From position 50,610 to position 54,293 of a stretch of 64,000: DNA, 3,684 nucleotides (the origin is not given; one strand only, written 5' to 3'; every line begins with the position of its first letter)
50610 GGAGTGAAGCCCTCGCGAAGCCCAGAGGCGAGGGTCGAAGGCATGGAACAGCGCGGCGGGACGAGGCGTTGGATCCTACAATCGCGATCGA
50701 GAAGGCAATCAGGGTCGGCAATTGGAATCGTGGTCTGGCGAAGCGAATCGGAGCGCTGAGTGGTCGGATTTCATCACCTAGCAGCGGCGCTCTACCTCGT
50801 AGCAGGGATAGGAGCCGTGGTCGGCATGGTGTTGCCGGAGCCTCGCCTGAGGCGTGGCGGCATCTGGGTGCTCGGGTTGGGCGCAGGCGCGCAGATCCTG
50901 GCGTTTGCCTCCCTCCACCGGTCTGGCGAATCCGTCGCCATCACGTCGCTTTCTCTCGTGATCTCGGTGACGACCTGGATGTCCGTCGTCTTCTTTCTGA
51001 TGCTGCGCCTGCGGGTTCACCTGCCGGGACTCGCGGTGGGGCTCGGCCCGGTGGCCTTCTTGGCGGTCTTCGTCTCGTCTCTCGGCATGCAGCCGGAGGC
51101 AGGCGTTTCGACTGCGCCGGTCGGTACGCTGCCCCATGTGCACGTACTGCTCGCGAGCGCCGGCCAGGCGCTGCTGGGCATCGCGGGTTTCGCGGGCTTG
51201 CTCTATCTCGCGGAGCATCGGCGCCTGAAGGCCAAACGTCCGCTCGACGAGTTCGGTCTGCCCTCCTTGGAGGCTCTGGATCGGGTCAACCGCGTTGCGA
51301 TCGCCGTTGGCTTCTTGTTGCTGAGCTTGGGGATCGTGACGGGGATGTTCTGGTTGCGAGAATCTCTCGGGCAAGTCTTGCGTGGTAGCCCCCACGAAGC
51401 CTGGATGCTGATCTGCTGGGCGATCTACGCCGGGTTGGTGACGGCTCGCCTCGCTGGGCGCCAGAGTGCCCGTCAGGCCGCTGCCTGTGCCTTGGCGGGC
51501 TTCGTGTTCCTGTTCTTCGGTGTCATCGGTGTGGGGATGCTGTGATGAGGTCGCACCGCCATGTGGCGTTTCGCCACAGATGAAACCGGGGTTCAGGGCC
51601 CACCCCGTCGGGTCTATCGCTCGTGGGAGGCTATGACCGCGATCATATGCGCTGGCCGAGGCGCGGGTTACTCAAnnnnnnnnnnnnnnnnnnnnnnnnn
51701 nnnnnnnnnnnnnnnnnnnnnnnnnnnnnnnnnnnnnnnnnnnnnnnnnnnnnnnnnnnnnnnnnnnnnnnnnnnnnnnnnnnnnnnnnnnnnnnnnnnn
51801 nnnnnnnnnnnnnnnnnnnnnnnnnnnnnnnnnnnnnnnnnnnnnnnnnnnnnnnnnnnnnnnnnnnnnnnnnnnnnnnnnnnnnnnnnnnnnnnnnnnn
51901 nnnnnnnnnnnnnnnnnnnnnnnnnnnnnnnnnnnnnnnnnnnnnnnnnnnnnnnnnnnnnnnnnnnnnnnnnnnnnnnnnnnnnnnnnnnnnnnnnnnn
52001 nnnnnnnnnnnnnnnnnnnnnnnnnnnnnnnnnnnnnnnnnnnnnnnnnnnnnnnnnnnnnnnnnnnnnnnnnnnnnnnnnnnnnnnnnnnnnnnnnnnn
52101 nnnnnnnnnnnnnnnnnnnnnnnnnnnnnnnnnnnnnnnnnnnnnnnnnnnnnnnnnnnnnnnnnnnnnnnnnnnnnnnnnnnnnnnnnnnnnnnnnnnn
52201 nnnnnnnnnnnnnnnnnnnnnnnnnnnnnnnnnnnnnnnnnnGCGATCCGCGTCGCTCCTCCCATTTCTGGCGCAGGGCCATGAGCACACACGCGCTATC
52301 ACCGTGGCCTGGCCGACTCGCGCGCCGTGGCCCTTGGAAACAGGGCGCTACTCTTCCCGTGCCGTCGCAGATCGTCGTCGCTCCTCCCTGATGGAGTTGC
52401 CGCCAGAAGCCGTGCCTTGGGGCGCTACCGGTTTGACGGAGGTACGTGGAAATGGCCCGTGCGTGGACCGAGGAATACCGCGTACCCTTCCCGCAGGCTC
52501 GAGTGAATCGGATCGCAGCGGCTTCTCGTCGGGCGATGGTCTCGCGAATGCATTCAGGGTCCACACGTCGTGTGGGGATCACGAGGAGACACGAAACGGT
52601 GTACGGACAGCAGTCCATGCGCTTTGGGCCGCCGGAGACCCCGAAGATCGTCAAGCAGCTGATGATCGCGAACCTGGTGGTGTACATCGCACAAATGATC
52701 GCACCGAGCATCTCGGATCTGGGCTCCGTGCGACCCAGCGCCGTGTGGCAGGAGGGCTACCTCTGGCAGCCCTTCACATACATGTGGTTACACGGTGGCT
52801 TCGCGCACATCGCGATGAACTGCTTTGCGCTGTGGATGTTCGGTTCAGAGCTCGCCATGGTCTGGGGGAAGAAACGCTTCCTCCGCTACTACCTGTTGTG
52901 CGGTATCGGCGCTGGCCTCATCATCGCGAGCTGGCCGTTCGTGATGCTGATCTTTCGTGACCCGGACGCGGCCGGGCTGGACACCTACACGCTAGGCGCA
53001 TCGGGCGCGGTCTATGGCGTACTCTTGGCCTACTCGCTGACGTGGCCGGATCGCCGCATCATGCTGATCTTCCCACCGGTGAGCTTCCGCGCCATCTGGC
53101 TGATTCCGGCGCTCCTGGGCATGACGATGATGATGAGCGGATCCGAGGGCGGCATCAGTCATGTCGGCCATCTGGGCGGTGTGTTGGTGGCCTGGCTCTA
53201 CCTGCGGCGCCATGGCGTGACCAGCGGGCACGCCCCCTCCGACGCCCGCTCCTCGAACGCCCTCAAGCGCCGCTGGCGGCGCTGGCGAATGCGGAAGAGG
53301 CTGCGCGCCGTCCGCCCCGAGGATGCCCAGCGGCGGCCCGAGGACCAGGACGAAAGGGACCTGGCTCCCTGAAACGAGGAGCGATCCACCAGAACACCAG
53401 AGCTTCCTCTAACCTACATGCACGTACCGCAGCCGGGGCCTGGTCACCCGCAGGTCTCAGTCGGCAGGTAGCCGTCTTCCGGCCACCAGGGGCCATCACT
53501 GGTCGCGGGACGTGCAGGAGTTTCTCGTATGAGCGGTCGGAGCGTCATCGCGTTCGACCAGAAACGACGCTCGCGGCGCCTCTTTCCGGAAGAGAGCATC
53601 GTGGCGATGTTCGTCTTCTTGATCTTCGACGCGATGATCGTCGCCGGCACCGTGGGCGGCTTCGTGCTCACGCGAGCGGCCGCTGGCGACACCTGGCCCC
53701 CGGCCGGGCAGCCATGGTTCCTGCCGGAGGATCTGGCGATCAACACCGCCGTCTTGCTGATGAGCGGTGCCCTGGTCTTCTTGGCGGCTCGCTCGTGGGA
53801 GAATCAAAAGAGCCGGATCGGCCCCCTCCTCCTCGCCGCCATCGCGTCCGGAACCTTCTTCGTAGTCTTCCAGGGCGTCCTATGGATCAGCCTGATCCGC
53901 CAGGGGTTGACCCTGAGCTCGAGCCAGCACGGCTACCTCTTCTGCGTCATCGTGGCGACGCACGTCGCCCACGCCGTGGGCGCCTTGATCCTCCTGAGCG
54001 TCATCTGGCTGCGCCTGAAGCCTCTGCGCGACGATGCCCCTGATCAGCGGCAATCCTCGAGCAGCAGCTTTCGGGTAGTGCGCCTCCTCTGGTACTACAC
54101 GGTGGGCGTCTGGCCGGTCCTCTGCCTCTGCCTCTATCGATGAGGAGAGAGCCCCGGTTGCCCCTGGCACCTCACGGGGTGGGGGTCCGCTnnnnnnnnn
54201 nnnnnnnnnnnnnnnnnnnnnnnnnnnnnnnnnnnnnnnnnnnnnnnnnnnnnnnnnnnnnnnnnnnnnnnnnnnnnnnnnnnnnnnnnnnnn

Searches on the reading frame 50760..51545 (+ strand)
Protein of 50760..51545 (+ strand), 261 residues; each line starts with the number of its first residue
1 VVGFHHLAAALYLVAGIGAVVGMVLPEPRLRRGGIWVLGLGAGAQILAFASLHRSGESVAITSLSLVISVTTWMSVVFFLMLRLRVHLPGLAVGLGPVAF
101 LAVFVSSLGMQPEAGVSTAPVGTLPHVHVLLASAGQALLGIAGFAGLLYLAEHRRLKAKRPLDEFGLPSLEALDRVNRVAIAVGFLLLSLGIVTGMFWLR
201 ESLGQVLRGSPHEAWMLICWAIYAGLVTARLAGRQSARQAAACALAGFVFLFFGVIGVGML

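Call 72: search_protein_families(library=pfam, proteins=[window:50760-51545:+], max_evalue=0.00001)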
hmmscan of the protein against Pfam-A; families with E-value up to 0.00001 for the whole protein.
window:50760-51545:+ (261 aa): 1 family
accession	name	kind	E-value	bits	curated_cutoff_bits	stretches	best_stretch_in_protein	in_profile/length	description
PF01578.25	Cytochrom_C_asm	-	1.1e-20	74.7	29.9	1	59-259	29-205/212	Cytochrome C assembly protein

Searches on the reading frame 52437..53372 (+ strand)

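Call 72: search_protein_families(library=pfam, proteins=[window:52437-53372:+], max_evalue=0.00001)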
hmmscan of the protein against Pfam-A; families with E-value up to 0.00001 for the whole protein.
window:52437-53372:+ (311 aa): 2 families
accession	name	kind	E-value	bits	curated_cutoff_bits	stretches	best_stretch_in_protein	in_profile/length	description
PF01694.28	Rhomboid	-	1.7e-27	96.8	22.6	1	107-255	2-136/143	Rhomboid domain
PF08551.15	DUF1751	-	3.4e-07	31.2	22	1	100-199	1-97/99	Eukaryotic integral membrane protein (DUF1751)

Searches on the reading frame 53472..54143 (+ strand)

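Call 72: search_protein_families(library=pfam, proteins=[window:53472-54143:+], max_evalue=0.00001)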
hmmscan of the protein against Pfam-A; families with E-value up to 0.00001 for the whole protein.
window:53472-54143:+ (223 aa): 1 family
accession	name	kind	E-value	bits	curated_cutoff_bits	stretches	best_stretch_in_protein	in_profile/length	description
PF00510.24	COX3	-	1.6e-07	31.9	23.8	1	47-183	81-220/258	Cytochrome c oxidase subunit III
